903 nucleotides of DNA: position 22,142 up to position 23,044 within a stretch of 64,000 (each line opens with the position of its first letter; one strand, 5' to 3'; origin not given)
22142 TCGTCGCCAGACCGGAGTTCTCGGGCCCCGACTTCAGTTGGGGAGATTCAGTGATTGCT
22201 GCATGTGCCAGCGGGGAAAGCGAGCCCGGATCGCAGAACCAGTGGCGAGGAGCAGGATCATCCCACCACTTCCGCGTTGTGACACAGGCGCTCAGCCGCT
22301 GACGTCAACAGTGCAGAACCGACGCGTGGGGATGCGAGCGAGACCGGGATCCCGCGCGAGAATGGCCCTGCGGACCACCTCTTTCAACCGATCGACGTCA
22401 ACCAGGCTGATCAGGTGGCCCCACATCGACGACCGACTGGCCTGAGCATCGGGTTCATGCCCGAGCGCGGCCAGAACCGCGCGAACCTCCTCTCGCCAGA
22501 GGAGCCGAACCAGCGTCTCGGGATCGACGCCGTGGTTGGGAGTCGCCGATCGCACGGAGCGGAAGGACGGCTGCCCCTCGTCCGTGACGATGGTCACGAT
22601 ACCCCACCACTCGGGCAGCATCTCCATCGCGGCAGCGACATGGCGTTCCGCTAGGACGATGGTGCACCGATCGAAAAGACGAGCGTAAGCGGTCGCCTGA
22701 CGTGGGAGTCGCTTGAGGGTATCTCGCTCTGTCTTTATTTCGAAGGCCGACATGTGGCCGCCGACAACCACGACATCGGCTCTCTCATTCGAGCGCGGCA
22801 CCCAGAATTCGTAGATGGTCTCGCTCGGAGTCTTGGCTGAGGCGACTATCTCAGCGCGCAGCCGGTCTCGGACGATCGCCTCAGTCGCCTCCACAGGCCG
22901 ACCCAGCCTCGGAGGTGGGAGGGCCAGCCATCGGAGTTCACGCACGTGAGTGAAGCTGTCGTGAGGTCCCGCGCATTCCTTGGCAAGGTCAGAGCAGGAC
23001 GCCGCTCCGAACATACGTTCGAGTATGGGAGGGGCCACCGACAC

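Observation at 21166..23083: Convergent beta-protein / PD-(D/E)xK (sce7725/sce7726-like) pair abutting tRNA-Gly: candidate uncharacterised two-gene defence module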

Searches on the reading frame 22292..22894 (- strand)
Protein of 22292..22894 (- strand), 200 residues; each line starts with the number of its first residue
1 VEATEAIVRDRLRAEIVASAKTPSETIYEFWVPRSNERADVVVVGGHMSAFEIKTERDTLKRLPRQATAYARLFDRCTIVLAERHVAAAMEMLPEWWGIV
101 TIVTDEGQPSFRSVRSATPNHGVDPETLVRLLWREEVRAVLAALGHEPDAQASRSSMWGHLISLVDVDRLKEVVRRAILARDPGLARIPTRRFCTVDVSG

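Call 29: search_dna_similar(query=window:22292-22894:-, collection=phages, mode=protein, max_evalue=0.001, max_rows=30, rows=spread)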
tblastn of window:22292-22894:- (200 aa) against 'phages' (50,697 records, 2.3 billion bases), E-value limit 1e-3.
Records with a match: 546; places in all: 546; records where one place covers at least 80% of the query: 3.
Best place of each record, by identity: <60% 546.
By first word of the organism name: Staphylococcus 325; Bacillus 108; Listeria 54; Enterococcus 31; Lactobacillus 8; Gordonia 4; Bacteriophage 3; Enterobacteria 3; Mammaliicoccus 3; Myxococcus 2; and 5 more.
By host as written in the record: Staphylococcus aureus 110; - 55; Listeria monocytogenes 43; Staphylococcus sp. 23; Staphylococcus carnosus TM300 22; Bacillus cereus 15; Bacillus thuringiensis subsp. kurstaki 12; Staphylococcus xylosus M1997-2/10 9; and 126 more.
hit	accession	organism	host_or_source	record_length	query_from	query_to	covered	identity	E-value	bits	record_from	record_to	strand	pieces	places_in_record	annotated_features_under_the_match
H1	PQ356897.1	Mycolicibacterium phage Mycofy1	Mycolicibacterium smegmatis MC2 155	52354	38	181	72%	45.2%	9e-30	120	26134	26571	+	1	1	hypothetical protein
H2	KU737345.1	Bacillus phage Juglone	Bacillus thuringiensis subsp. kurstaki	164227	13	166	77%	24.4%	4e-5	49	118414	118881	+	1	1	hypothetical protein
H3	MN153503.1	Bacillus phage Chotacabras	Bacillus thuringiensis subsp. kurstaki ...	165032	13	144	66%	25.4%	2e-7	56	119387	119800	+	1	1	178: nuclease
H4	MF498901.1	Bacillus phage Anthony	Bacillus thuringiensis subsp. kurstaki ...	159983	16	144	65%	25.5%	7e-7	54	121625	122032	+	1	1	hypothetical protein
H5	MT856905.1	Enterococcus phage vB_EfaM_A2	Enterococcus faecalis OG1RF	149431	24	146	62%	26.4%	3e-6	52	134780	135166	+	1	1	hypothetical protein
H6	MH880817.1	Enterococcus phage EfV12-phi1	Enterococcus faecium TX1330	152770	24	146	62%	26.4%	3e-6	52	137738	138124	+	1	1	hypothetical protein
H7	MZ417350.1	Staphylococcus phage PG-2021_8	Staphylococcus equorum C5824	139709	38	172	68%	23.5%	4e-7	55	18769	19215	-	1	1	record has no annotation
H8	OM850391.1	Staphylococcus phage O1-102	Staphylococcus aureus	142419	38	172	68%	23.5%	4e-7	55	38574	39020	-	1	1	record has no annotation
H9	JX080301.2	Staphylococcus phage A3R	Staphylococcus aureus strain R19930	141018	38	172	68%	23.5%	4e-7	55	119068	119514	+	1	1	hypothetical protein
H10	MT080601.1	Staphylococcus phage vB_SauM_EW72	Staphylococcus carnosus TM300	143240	38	172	68%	23.5%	4e-7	55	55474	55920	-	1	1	record has no annotation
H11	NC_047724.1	Staphylococcus phage 676Z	Staphylococcus aureus strain Z11778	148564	38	172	68%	23.5%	4e-7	55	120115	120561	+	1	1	hypothetical protein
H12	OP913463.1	Staphylococcus virus vB_SurM-PSU5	Staphylococcus ureilyticus ATCC49330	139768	38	172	68%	23.5%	5e-7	55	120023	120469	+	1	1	hypothetical protein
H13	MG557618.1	Staphylococcus phage HSA30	Staphylococcus aureus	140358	38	172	68%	23.5%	5e-7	55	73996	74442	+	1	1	hypothetical protein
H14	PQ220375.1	Staphylococcus phage NHSP6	Staphylococcus aureus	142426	38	172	68%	23.5%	5e-7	55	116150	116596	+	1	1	hypothetical protein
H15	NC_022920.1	Staphylococcus phage S25-3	isolated from the sewage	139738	38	172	68%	23.5%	5e-7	55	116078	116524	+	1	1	sce7726 family protein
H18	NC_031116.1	Bacillus phage Zuko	Bacillus thuringiensis subsp. kurstaki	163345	46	144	50%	29.5%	4e-5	49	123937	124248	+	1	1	sce7726 family protein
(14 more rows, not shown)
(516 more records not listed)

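Call 31: get_annotated_region(hit=H1, flank=5000)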
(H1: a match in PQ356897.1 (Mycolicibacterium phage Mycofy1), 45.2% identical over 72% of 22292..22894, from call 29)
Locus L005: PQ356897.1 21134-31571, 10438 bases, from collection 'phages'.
description: Mycolicibacterium phage Mycofy1, complete genome.
organism: Mycolicibacterium phage Mycofy1 (NCBI taxid 3349809)
taxonomy: Viruses; Duplodnaviria; Heunggongvirae; Uroviricota; Caudoviricetes; Chenonavirus
host: Mycolicibacterium smegmatis MC2 155; source: soil; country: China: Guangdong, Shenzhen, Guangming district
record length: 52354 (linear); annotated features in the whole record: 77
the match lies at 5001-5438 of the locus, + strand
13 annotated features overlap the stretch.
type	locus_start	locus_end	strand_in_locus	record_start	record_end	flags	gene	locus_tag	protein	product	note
CDS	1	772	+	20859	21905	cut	-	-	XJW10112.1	tail protein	22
CDS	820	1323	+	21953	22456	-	-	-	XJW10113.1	hypothetical protein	23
CDS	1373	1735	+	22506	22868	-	-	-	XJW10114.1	hypothetical protein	24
CDS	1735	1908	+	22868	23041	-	-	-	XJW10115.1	hypothetical protein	25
CDS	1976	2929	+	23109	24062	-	-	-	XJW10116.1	lysin A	26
CDS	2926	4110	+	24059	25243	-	-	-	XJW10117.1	lysis protein LysB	27; mycobacteriophage lysis protein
CDS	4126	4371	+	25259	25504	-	-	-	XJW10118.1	holin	28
CDS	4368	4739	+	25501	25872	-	-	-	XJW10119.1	hypothetical protein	29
CDS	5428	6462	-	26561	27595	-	-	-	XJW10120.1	hypothetical protein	30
CDS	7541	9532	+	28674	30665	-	-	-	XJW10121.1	hypothetical protein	31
CDS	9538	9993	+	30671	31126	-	-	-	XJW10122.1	hypothetical protein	32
CDS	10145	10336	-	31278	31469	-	-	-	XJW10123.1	hypothetical protein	33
CDS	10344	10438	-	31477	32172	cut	-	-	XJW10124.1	lipoprotein LpqJ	34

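Call 59: search_solved_structures(query=A5, max_evalue=1)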
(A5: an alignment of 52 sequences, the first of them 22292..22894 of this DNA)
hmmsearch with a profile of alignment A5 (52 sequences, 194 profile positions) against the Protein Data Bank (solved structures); distinct sequences matched with E-value up to 1: 0.

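Call 65: predict_structure(alignment_id=A5)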
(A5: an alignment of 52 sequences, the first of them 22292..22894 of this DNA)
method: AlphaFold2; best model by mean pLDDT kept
length: 200 residues; sequences in the alignment: 52
mean_pLDDT: 91.2   pTM: 0.86
mean pLDDT of the five models: 91.2, 91.0, 90.6, 90.0, 89.3
residues with pLDDT >= 90: 161; 70-90: 24; 50-70: 4; < 50: 11
segments of 3 or more residues with pLDDT < 50: 191-200
pLDDT, mean of each block of 10 residues (from residue 1): 90 90 85 95 96 97 98 98 98 98 92 98 98 96 95 96 98 95 68 43
secondary structure, 60 per line:
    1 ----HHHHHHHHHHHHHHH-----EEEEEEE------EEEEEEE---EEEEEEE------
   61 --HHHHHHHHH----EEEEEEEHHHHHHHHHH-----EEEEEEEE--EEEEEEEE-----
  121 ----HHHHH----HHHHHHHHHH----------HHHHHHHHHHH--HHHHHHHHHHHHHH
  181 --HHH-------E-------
elements in order: H5-19 E25-31 E38-44 E48-54 H63-71 E76-82 H83-92 E98-105 E108-115 H125-129 H134-143 H154-164 H167-180

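Call 70: fold_search(model_id=the predicted structure, library=pdb)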
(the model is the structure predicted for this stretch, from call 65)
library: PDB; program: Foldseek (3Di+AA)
matches with E <= 10: 555; with E <= 0.001: 0
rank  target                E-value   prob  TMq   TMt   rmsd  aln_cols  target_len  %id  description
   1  4k8x_A                4.2e-02  0.09  0.15  0.07  15.1       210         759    9  Binary complex of 9N DNA polymerase in the replicative state (released 2013-06-26)
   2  6p4o_D                5.7e-02  0.33  0.28  0.14  14.1       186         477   16  Complex of XPB helicase with Bax1 endonuclease from Sulfurisphaera tokodaii at 3.15 Angstroms resolution (released 2020-06-03)
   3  1y88                  6.5e-02  0.33  0.29  0.31  15.3       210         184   13  Crystal Structure of Protein of Unknown Function AF1548 (released 2004-12-21)
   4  6p4w_D                7.3e-02  0.84  0.30  0.18   5.3       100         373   16  XPB helicase in a complex with truncated Bax1 from Sulfurisphaera tokodaii at 2.96 Angstrom resolution (released 2020-06-03)
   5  1xmx                  7.8e-02  0.82  0.30  0.18   5.6       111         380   14  Crystal structure of protein VC1899 from Vibrio cholerae (released 2004-11-16)
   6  8s87                  7.8e-02  0.10  0.16  0.07  14.8       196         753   10  KOD-H4 DNA polymerase mutant - apo structure (released 2024-11-13)
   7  6g2d_F                9.3e-02  0.33  0.29  0.12  10.6       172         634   10  Citrate-induced acetyl-CoA carboxylase (ACC-Cit) filament at 5.4 A resolution (released 2018-06-13)
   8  5vu9_A                9.9e-02  0.07  0.15  0.06  15.4       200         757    8  TNA polymerase, translocated product (released 2017-12-06)
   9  8gy8_A                1.2e-01  0.44  0.28  0.17   6.8       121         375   14  The structure of Bax1 from Pyrococcus furiosus (released 2023-09-27)
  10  3c0u_B                1.2e-01  0.33  0.25  0.27  12.2       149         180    7  Crystal structure of E.coli yaeQ protein (released 2008-01-29)
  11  7b08                  1.3e-01  0.08  0.16  0.07  15.0       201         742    9  TgoT apo (released 2020-12-30)
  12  7krj_A                1.5e-01  0.08  0.17  0.07  19.5       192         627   12  The GR-Maturation Complex: Glucocorticoid Receptor in complex with Hsp90 and co-chaperone p23 (released 2022-01-12)
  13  8zxg                  1.7e-01  0.18  0.19  0.14   8.3        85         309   20  Crystal structure of Paraoxonase from Bacillus sp. strain S3wahi (released 2025-06-18)
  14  7b0h_F                1.7e-01  0.07  0.16  0.06  15.1       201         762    8  TgoT_6G12 Ternary complex (released 2021-01-13)
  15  9oay_A                1.7e-01  0.05  0.14  0.06  15.2       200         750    8  TNA polymerase, 8-64, ternary complex (released 2025-12-10)
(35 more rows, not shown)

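Call 74: get_annotated_region(hit=H15, flank=3500)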
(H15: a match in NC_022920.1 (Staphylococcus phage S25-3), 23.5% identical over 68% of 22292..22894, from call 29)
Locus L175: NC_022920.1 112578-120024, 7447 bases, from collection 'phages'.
description: Staphylococcus phage S25-3 DNA, complete genome.
organism: Staphylococcus phage S25-3 (NCBI taxid 1041526)
taxonomy: Viruses; Duplodnaviria; Heunggongvirae; Uroviricota; Caudoviricetes; Herelleviridae; Twortvirinae; Kayvirus; Kayvirus S253
host: -; source: isolated from the sewage; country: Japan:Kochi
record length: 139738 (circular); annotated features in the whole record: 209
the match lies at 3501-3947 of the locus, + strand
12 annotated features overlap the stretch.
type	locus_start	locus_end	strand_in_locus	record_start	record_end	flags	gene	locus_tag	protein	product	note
CDS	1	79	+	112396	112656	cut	-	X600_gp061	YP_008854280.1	hypothetical protein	ORF146; S25-3_ORF146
CDS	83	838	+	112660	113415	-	-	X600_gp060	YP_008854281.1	hypothetical protein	ORF147; S25-3_ORF147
CDS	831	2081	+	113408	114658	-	-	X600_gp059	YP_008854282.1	exonuclease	ORF148; S25-3_ORF148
CDS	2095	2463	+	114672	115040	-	-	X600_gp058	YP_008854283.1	hypothetical protein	ORF149; S25-3_ORF149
CDS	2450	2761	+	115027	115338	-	-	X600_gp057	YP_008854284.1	hypothetical protein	ORF150; S25-3_ORF150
CDS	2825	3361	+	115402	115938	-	-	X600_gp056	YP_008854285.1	hypothetical protein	ORF151; S25-3_ORF151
CDS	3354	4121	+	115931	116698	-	-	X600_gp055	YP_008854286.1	sce7726 family protein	ORF152; S25-3_ORF152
CDS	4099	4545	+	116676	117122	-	-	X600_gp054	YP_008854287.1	hypothetical protein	ORF153; S25-3_ORF153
CDS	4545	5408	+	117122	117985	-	-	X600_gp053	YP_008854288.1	hypothetical protein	ORF154; S25-3_ORF154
CDS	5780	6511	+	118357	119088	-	-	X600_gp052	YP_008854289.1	hypothetical protein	ORF155; S25-3_ORF155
CDS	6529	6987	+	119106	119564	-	-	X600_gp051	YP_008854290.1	virion structural protein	ORF156; S25-3_ORF156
CDS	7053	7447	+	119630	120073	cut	-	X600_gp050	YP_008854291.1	DNA binding protein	ORF157; S25-3_ORF157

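Call 75: get_annotated_region(hit=H18, flank=3500)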
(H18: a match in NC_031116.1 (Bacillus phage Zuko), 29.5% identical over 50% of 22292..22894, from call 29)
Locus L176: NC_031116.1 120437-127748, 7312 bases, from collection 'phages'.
description: Bacillus phage Zuko, complete genome.
organism: Bacillus phage Zuko (NCBI taxid 1805956)
taxonomy: Viruses; Duplodnaviria; Heunggongvirae; Uroviricota; Caudoviricetes; Herelleviridae; Bastillevirinae; Wphvirus
host: Bacillus thuringiensis subsp. kurstaki; source: soil; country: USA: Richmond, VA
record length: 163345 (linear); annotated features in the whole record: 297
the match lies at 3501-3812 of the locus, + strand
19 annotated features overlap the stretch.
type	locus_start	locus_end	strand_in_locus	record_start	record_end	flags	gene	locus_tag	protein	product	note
CDS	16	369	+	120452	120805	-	-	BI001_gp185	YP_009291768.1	hypothetical protein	Hypothetical Protein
CDS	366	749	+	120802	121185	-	-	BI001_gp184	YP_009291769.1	hypothetical protein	Hypothetical Protein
CDS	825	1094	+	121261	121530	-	-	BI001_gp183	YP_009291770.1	hypothetical protein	Hypothetical Protein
CDS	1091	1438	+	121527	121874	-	-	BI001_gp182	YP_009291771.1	hypothetical protein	Hypothetical Protein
CDS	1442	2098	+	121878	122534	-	-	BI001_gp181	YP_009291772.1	hypothetical protein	Hypothetical Protein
CDS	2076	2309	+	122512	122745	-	-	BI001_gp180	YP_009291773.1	hypothetical protein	Hypothetical Protein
CDS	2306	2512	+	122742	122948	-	-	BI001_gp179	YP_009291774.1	hypothetical protein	Hypothetical Protein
CDS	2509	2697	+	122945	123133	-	-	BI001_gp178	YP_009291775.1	hypothetical protein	Hypothetical Protein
CDS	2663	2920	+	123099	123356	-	-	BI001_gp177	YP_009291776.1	hypothetical protein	Hypothetical Protein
CDS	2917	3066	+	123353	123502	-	-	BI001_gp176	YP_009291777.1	hypothetical protein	Hypothetical Protein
CDS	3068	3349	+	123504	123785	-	-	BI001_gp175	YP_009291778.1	hypothetical protein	Hypothetical Protein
CDS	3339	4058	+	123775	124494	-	-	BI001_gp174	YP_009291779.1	sce7726 family protein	Endonuclease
CDS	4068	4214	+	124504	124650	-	-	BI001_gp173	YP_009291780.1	hypothetical protein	Hypothetical Protein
CDS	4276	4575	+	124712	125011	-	-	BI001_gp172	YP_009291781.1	MazG-like pyrophosphatase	Pyrophosphorohydrolase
CDS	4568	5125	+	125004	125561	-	-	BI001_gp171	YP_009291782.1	hypothetical protein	Hypothetical Protein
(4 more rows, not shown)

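Call 90: search_protein_families(library=phrogs, proteins=[window:22292-22894:-], max_evalue=0.001)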
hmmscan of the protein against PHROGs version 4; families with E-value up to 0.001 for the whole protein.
window:22292-22894:- (200 aa): 1 family
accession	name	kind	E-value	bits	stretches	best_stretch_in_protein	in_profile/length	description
phrog_984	-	unknown function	3.6e-33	116.3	1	5-181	7-211/230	-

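Call 92: fold_search(model_id=the predicted structure, library=viral)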
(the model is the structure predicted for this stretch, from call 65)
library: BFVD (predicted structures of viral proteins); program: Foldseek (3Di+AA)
matches with E <= 10: 712; with E <= 0.001: 21
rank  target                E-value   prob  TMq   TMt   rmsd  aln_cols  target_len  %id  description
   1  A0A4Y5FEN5            9.7e-14  1.00  0.81  0.77   2.5       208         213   19  Uncharacterized protein [Lactobacillus phage 521B]
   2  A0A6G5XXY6            5.3e-12  1.00  0.79  0.62   4.4       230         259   15  (no name in the UniProt tables at hand)
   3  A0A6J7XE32            3.8e-06  1.00  0.46  0.39  16.2       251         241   15  Uncharacterized protein [uncultured Caudovirales phage]
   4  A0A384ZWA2            5.9e-06  1.00  0.47  0.62   6.6       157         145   20  Putative MmcB-like DNA repair protein [Dickeya phage vB_DsoM_JA13]
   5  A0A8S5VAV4            8.5e-06  1.00  0.47  0.48  16.7       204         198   13  DNA repair protein [Siphoviridae sp. ct0vA12]
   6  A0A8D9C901            9.0e-06  1.00  0.47  0.44   8.7       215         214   12  Gp1.5 [uncultured marine phage]
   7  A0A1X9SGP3            9.0e-06  1.00  0.43  0.45  15.7       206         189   13  (no name in the UniProt tables at hand)
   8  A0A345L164            1.2e-05  1.00  0.32  0.28  18.7       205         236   18  Uncharacterized protein [Gordonia phage Apricot]
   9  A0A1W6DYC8            1.2e-05  1.00  0.43  0.44  11.7       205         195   16  Uncharacterized protein [Aeromonas phage phiA8-29]
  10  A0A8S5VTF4            1.5e-05  1.00  0.41  0.40  10.4       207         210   13  Uncharacterized protein [Ackermannviridae sp.]
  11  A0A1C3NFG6            1.5e-05  1.00  0.42  0.33  21.7       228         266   15  (no name in the UniProt tables at hand)
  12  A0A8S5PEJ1            1.8e-05  1.00  0.41  0.39  13.6       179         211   17  DNA repair protein [Siphoviridae sp. cthL03]
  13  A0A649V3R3            2.9e-05  1.00  0.43  0.34  11.3       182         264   12  (no name in the UniProt tables at hand)
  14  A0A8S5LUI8            8.8e-05  1.00  0.45  0.57   3.5       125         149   11  DNA repair protein MmcB-like [Podoviridae sp. ctrub15]
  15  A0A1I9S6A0            8.8e-05  1.00  0.37  0.55  11.2       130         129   18  (no name in the UniProt tables at hand)
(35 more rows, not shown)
